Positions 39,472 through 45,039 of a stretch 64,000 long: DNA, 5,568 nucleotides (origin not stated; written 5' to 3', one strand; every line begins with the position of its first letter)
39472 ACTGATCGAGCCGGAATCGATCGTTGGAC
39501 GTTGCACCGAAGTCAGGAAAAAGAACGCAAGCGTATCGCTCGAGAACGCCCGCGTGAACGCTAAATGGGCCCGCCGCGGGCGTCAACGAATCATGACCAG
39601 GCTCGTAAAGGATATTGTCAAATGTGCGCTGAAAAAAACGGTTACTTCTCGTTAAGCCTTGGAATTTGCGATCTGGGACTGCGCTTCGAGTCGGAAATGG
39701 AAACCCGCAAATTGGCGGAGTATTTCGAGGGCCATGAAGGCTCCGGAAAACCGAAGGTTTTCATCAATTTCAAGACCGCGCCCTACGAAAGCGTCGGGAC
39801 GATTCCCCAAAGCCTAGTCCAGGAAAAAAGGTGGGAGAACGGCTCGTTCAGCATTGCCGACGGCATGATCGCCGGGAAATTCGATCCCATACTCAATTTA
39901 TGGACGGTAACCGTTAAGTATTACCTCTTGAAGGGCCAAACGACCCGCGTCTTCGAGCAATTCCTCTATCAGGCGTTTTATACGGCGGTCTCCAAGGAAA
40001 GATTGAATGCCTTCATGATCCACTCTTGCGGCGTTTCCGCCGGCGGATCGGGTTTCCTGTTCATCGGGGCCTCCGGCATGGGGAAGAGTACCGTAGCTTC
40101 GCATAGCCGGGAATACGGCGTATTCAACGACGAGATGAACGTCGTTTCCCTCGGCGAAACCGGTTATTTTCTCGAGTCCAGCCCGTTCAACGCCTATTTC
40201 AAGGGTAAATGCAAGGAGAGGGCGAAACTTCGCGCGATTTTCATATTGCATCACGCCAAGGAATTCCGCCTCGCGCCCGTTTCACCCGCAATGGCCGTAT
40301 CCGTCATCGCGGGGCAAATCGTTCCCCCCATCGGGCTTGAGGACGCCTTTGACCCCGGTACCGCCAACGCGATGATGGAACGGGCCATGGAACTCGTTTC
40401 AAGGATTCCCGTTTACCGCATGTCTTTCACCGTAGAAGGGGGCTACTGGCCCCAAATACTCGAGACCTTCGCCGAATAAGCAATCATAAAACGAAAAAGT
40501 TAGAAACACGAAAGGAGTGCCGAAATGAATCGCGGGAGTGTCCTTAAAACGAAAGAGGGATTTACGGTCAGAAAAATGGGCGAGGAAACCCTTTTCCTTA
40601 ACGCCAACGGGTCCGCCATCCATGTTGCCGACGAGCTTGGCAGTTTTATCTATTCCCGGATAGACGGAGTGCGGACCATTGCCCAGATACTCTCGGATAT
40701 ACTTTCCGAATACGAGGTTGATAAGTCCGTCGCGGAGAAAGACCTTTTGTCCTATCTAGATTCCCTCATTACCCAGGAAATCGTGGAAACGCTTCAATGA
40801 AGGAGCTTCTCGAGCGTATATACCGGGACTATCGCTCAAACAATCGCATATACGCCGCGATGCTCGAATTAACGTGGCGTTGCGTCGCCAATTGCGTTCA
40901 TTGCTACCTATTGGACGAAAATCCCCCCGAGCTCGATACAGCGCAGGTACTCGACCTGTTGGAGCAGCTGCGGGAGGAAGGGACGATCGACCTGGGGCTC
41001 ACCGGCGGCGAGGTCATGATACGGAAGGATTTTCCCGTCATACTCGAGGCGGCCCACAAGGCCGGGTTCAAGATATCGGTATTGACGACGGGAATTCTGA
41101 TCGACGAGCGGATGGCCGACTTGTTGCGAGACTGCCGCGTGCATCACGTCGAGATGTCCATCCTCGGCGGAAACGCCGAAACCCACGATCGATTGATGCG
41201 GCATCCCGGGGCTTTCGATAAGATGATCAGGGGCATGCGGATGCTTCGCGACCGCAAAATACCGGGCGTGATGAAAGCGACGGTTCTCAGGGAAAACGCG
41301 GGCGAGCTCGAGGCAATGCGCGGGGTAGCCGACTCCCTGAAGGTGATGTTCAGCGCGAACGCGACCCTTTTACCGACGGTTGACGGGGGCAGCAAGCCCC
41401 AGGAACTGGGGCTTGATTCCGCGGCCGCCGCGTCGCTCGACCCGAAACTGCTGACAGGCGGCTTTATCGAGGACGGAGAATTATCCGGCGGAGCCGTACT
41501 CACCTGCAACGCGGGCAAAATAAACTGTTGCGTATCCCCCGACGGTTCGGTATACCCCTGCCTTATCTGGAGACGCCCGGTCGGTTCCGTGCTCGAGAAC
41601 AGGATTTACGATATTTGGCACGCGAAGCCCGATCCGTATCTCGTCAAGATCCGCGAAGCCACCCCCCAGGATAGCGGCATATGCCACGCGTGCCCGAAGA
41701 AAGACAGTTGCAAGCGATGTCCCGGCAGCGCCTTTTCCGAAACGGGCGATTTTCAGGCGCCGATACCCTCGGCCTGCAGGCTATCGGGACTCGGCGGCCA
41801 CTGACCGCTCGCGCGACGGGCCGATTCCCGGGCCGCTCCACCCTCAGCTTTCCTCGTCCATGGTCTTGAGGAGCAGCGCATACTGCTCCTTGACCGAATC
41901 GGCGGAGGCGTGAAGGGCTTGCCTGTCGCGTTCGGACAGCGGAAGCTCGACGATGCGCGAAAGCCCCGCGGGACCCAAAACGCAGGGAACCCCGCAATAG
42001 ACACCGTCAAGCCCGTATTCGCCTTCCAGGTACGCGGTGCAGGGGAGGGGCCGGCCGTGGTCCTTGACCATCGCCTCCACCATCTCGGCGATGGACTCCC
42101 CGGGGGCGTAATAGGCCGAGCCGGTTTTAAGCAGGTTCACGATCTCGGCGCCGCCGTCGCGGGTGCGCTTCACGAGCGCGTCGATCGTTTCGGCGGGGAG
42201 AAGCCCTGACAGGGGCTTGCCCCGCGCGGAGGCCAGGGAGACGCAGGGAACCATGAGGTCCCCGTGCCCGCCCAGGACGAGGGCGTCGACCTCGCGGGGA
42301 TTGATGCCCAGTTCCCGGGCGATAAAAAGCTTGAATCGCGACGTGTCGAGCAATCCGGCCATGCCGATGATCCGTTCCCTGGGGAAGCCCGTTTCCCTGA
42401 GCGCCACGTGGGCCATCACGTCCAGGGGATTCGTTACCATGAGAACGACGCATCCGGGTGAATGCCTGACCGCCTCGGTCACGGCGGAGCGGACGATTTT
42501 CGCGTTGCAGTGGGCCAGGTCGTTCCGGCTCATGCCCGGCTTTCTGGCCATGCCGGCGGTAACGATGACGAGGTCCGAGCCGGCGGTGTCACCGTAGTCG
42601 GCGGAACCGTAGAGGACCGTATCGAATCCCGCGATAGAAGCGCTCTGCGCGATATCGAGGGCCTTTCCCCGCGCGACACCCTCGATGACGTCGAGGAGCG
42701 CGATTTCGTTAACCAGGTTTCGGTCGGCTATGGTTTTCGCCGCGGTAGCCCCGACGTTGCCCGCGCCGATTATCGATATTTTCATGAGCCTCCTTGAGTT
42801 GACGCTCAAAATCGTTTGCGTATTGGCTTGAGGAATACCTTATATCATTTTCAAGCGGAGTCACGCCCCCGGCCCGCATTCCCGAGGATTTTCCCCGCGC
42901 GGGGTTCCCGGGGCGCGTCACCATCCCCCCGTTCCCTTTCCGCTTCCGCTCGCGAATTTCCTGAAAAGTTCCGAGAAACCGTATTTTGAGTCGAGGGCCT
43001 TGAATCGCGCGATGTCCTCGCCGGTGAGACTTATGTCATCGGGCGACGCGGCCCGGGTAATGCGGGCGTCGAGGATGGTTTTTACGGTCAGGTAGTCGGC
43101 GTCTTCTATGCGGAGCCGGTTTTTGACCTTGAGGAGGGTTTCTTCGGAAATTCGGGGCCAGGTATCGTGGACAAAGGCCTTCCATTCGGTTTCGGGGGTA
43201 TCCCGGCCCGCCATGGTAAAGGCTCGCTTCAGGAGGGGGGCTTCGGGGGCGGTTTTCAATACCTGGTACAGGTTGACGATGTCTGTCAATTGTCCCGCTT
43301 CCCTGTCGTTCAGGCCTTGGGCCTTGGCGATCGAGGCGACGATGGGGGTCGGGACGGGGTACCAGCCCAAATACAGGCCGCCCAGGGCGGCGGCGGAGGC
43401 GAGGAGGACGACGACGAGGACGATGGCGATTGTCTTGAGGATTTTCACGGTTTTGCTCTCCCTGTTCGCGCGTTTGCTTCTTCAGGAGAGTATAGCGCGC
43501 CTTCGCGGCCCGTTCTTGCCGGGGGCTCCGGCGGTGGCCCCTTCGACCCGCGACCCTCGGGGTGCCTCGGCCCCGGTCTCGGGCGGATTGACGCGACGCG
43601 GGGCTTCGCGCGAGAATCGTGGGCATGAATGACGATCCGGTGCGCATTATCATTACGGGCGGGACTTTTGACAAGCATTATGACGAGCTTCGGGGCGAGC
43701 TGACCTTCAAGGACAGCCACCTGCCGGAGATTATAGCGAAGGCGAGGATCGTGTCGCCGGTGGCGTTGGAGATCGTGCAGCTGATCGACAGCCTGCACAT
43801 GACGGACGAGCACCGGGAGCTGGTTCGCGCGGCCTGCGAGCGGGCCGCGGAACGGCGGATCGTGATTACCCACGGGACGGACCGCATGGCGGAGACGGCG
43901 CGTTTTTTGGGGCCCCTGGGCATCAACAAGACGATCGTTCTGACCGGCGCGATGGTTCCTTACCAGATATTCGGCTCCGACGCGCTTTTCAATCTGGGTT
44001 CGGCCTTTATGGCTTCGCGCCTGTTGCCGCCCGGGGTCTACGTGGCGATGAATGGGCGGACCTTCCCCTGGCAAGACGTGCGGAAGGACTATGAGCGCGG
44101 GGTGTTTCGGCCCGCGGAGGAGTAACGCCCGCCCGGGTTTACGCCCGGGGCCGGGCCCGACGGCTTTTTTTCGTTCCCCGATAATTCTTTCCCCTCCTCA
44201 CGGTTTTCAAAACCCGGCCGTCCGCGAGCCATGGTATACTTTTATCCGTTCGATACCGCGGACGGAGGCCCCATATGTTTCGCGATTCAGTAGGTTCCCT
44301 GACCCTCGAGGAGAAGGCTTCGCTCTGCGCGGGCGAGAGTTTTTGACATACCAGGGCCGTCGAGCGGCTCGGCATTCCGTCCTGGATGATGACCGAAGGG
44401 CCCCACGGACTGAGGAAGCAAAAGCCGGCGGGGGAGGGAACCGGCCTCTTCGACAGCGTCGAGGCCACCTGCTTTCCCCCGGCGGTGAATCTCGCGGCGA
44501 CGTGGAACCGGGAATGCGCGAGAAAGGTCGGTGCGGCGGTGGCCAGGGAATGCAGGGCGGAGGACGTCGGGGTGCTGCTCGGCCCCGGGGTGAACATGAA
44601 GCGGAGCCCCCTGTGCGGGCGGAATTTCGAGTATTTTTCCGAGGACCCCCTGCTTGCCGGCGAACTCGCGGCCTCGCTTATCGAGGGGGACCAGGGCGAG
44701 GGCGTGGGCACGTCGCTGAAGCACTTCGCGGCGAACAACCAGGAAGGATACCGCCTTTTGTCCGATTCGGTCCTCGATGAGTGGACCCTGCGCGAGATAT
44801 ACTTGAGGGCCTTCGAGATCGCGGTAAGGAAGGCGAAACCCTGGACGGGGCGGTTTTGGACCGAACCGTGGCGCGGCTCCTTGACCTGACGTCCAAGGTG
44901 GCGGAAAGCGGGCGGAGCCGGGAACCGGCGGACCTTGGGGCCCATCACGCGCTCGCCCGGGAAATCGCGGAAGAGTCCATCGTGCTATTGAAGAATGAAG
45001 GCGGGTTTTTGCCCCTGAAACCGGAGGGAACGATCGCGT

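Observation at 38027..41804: Orphan five-gene peptide-maturation-like cassette embedded at the edge of an EPS locus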

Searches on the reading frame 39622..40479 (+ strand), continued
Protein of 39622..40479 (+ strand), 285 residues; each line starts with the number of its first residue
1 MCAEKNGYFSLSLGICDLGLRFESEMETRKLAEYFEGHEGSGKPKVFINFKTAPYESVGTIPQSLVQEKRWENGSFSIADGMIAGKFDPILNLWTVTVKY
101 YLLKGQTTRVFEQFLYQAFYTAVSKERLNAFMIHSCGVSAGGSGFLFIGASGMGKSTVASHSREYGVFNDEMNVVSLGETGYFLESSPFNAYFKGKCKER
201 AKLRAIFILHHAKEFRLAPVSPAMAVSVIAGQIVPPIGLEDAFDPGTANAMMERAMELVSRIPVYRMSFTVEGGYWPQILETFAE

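Call 59: search_protein_representatives(alignment_id=A1)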
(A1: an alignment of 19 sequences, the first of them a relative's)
Query: 19 sequences, 285 profile positions. Proteins with E-value up to 0.001 (for the whole library): 12722; up to 1e-10: 3721; up to 1e-30: 79. The best 150 are listed.
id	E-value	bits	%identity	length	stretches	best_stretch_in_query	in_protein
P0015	9.9e-128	441.8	-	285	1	1-284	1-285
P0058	3.2e-110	384.3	-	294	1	1-284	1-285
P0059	2.4e-98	345.4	-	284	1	1-282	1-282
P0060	1.9e-95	335.9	-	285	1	4-283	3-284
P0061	9.3e-95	333.6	-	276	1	9-281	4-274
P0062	6.1e-94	330.9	-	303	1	5-284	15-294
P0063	7.2e-92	324.1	-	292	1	7-284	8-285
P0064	2.8e-91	322.2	-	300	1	1-284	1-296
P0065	3.4e-87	308.8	-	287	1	5-283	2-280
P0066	2.6e-86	305.9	-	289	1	1-283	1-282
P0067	2.2e-84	299.6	-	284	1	5-279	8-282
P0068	1.7e-82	293.4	-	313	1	5-281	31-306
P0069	2.4e-82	292.9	-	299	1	1-284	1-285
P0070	5.9e-82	291.6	-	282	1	7-283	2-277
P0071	4.4e-81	288.7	-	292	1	10-280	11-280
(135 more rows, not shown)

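Call 78: predict_structure(alignment_id=A4)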
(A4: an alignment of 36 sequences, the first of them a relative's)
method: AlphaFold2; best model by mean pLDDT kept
length: 156 residues; sequences in the alignment: 36
mean_pLDDT: 92.8   pTM: 0.84
mean pLDDT of the five models: 92.8, 92.3, 91.4, 89.3, 87.2
residues with pLDDT >= 90: 139; 70-90: 11; 50-70: 3; < 50: 3
segments of 3 or more residues with pLDDT < 50: 1-3
pLDDT, mean of each block of 10 residues (from residue 1): 66 93 94 95 97 97 97 96 96 94 97 95 92 91 94 91
secondary structure, 60 per line:
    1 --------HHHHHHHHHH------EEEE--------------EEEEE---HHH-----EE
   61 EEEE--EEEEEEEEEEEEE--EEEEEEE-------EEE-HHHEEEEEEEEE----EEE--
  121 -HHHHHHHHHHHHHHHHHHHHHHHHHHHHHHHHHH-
elements in order: H9-18 E25-28 E43-47 E59-64 E67-79 E82-88 E96-98 E103-111 E116-118 H122-155

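Call 80: fold_search(model_id=the predicted structure, library=pdb)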
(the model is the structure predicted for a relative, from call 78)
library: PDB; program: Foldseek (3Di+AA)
matches with E <= 10: 725; with E <= 0.001: 8
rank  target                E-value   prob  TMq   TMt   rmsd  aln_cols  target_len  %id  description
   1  6a2q                  3.2e-04  1.00  0.42  0.62   5.7       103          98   22  Mycobacterium tuberculosis LexA C-domain I (released 2019-01-23)
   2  3k2z_A                4.3e-04  1.00  0.44  0.37   3.1        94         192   23  Crystal structure of a LexA protein from Thermotoga maritima (released 2010-10-06)
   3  4n31_B                4.8e-04  1.00  0.48  0.55   5.0       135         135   13  Structure and activity of Streptococcus pyogenes SipA: a signal peptidase homologue essential for pilus polymerisation (released 2014-08-20)
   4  6a2t                  4.8e-04  1.00  0.43  0.66   3.5        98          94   23  Mycobacterium tuberculosis LexA C-domain K197A (released 2019-01-23)
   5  1jhf_B                6.4e-04  1.00  0.43  0.57   3.5        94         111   20  LEXA G85D MUTANT (released 2001-09-19)
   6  6a2s_A                7.2e-04  1.00  0.42  0.62   3.7        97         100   23  Mycobacterium tuberculosis LexA C-domain S160A (released 2019-01-23)
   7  6a2r_A                8.1e-04  1.00  0.41  0.61   3.6        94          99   22  Mycobacterium tuberculosis LexA C-domain II (released 2019-01-23)
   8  7b5g_C                8.6e-04  1.00  0.42  0.49   3.5        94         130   20  Crystal structure of E.coli LexA in complex with nanobody NbSOS3(Nb14527) (released 2022-09-14)
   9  4wvg_A                1.1e-03  1.00  0.44  0.14   6.2       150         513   13  Crystal structure of the Type-I signal peptidase from Staphylococcus aureus (SpsB). (released 2015-09-23)
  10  7b5g_A                1.1e-03  1.00  0.42  0.49   3.6        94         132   20  Crystal structure of E.coli LexA in complex with nanobody NbSOS3(Nb14527) (released 2022-09-14)
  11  4wvh_A                1.3e-03  1.00  0.45  0.15   6.3       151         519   13  Crystal structure of the Type-I signal peptidase from Staphylococcus aureus (SpsB) in complex with a substrate peptide (released 2015-09-23)
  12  4n31_A                1.5e-03  1.00  0.49  0.53   6.0       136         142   14  Structure and activity of Streptococcus pyogenes SipA: a signal peptidase homologue essential for pilus polymerisation (released 2014-08-20)
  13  1jhh_B                1.5e-03  1.00  0.43  0.54   3.5        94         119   19  LEXA S119A MUTANT (released 2001-09-19)
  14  2ho0                  1.7e-03  1.00  0.38  0.45   4.3        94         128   23  Structure of a Hyper-cleavable Monomeric Fragment of Phage Lambda Repressor Containing the Cleavage Site Region (released 2006-09-19)
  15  3k2z_B                1.9e-03  1.00  0.45  0.37   3.0        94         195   21  Crystal structure of a LexA protein from Thermotoga maritima (released 2010-10-06)
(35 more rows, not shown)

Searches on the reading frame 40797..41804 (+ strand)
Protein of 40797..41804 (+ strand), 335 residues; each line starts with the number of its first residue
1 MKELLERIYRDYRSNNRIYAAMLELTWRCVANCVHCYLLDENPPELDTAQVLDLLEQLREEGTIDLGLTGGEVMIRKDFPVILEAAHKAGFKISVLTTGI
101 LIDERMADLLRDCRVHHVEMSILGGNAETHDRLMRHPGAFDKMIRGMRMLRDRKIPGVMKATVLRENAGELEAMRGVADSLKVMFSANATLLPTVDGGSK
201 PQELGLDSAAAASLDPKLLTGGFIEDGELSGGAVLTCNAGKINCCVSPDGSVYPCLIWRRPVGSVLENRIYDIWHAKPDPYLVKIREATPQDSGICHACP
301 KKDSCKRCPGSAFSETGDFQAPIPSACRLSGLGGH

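Call 3: search_protein_families(library=ncbifam, proteins=[window:40797-41804:+], max_evalue=0.01)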
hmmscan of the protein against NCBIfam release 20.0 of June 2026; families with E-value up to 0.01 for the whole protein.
window:40797-41804:+ (335 aa): 57 families (the best 25 are shown)
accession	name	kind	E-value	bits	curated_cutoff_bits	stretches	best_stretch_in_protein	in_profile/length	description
TIGR04250.1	SCM_rSAM_ScmE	equivalog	1.7e-32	112.7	400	2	23-189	7-178/358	SynChlorMet cassette radical SAM/SPASM protein ScmE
TIGR04545.1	rSAM_ahbD_hemeb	equivalog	2.6e-32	112.6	500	2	23-194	4-178/339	heme b synthase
TIGR04051.1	rSAM_NirJ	equivalog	1.6e-31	109.6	515.45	2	24-179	7-164/354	heme d1 biosynthesis radical SAM protein NirJ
TIGR04055.1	rSAM_NirJ2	equivalog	2.8e-28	99.4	500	2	26-182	7-165/326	putative heme d1 biosynthesis radical SAM protein NirJ2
TIGR02109.1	PQQ_syn_pqqE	equivalog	1.9e-26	92.8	381.35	1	21-181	9-172/358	pyrroloquinoline quinone biosynthesis protein PqqE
TIGR04546.1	rSAM_ahbC_deAc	equivalog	3.8e-26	91.8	650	2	22-175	42-197/390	12,18-didecarboxysiroheme deacetylase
TIGR03962.1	mycofact_rSAM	equivalog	4.4e-26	91.9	265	1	23-312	16-317/339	mycofactocin radical SAM maturase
TIGR04053.2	TIGR04053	equivalog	6.9e-26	91.3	395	2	16-185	5-180/366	TIGR04053 family radical SAM/SPASM domain-containing protein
NF045574.1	sacti_mat_StsB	exception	3.2e-25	88.9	625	1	21-183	98-261/466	StsB family radical SAM/SPASM domain sactipeptide maturase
TIGR04347.1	pseudo_SAM_Halo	equivalog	8.1e-24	84.6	525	2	23-174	42-195/390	TIGR04347 family pseudo-SAM/SPASM protein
TIGR04340.1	rSAM_ACGX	hypoth_equivalog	3.9e-23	82.2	400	2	20-194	4-185/341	radical SAM/SPASM domain protein, ACGX system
TIGR04251.1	SCM_rSAM_ScmF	equivalog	4.5e-23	82.2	400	1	24-197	9-188/353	SynChlorMet cassette radical SAM/SPASM protein ScmF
TIGR04303.1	GeoRSP_rSAM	equivalog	1.4e-22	80.7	400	2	28-183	14-169/325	GeoRSP system radical SAM/SPASM protein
NF050035.1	rSAM_WgK_link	exception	7.4e-22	77.8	650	2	23-194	13-187/367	radical SAM/SPASM peptide maturase WgkB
TIGR04103.1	rSAM_nif11_3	equivalog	1e-18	67.2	725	1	16-172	2-159/412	nif11-class peptide radical SAM maturase 3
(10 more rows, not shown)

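Call 4: search_protein_families(library=pfam, proteins=[window:40797-41804:+], max_evalue=0.01)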
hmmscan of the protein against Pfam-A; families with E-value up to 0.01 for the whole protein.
window:40797-41804:+ (335 aa): 2 families
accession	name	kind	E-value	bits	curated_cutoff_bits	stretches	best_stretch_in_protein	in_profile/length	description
PF04055.27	Radical_SAM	-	4e-23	82.9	29.5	1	26-174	4-162/166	Radical SAM superfamily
PF13186.11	SPASM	-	3.3e-07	30.9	21.5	1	237-300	1-67/67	Iron-sulfur cluster-binding domain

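Call 45: search_solved_structures(query=window:40797-41804:+, max_evalue=0.001, show_alignments=1)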
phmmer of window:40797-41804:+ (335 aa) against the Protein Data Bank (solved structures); distinct sequences matched with E-value up to 0.001: 4.
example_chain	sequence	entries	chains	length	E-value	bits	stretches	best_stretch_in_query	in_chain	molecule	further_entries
6efn_A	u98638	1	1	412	3.7e-17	65.9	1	21-274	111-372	Sporulation killing factor maturation protein SkfB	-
7vob_C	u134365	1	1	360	4.8e-13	52.4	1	21-152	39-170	Cytosylglucuronate decarboxylase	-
7voc_C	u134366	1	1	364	4.9e-13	52.4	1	21-152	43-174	Cytosylglucuronate decarboxylase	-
6c8v_A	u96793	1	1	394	4.5e-08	36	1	22-330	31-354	Coenzyme PQQ synthesis protein E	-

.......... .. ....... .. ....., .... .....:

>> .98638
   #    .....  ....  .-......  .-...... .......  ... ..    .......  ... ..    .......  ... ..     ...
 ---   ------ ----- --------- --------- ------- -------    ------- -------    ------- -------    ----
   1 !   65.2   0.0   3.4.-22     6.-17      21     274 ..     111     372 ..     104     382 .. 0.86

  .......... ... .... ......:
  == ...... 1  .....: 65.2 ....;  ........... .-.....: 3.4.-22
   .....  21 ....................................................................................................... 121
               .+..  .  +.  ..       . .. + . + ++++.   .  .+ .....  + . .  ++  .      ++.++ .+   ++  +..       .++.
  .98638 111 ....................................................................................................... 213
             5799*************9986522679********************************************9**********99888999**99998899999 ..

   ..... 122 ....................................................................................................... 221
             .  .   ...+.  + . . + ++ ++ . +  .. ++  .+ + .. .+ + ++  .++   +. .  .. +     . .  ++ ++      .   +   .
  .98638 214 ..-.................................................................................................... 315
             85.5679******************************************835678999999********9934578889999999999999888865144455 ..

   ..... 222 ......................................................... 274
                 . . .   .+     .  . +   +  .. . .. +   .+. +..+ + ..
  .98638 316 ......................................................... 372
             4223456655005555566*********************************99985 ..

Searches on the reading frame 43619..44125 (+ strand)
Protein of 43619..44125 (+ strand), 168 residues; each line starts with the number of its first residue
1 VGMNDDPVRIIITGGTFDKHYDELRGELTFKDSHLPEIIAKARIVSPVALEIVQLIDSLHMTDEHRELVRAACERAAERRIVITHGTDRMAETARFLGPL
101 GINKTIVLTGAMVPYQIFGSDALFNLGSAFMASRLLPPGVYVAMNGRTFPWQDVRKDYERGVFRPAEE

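Call 89: search_protein_families(library=pfam, proteins=[window:43619-44125:+], max_evalue=0.001)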
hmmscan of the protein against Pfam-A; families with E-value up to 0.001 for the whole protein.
window:43619-44125:+ (168 aa): 1 family
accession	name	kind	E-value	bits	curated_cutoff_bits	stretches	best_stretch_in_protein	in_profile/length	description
PF00710.25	Asparaginase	-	1.1e-23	84.2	22.5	1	8-156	2-160/193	Asparaginase, N-terminal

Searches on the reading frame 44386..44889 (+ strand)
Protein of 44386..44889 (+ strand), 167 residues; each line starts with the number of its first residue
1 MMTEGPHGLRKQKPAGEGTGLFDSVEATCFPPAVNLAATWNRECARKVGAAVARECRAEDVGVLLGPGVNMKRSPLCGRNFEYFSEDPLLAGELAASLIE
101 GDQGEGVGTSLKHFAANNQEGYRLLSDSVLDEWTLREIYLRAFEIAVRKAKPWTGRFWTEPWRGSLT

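Call 89: search_protein_families(library=pfam, proteins=[window:44386-44889:+], max_evalue=0.001)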
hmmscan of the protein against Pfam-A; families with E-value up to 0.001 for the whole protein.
window:44386-44889:+ (167 aa): 1 family
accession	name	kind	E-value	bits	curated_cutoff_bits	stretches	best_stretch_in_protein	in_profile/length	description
PF00933.27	Glyco_hydro_3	-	2.1e-20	73.8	27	1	24-150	78-207/316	Glycosyl hydrolase family 3 N terminal domain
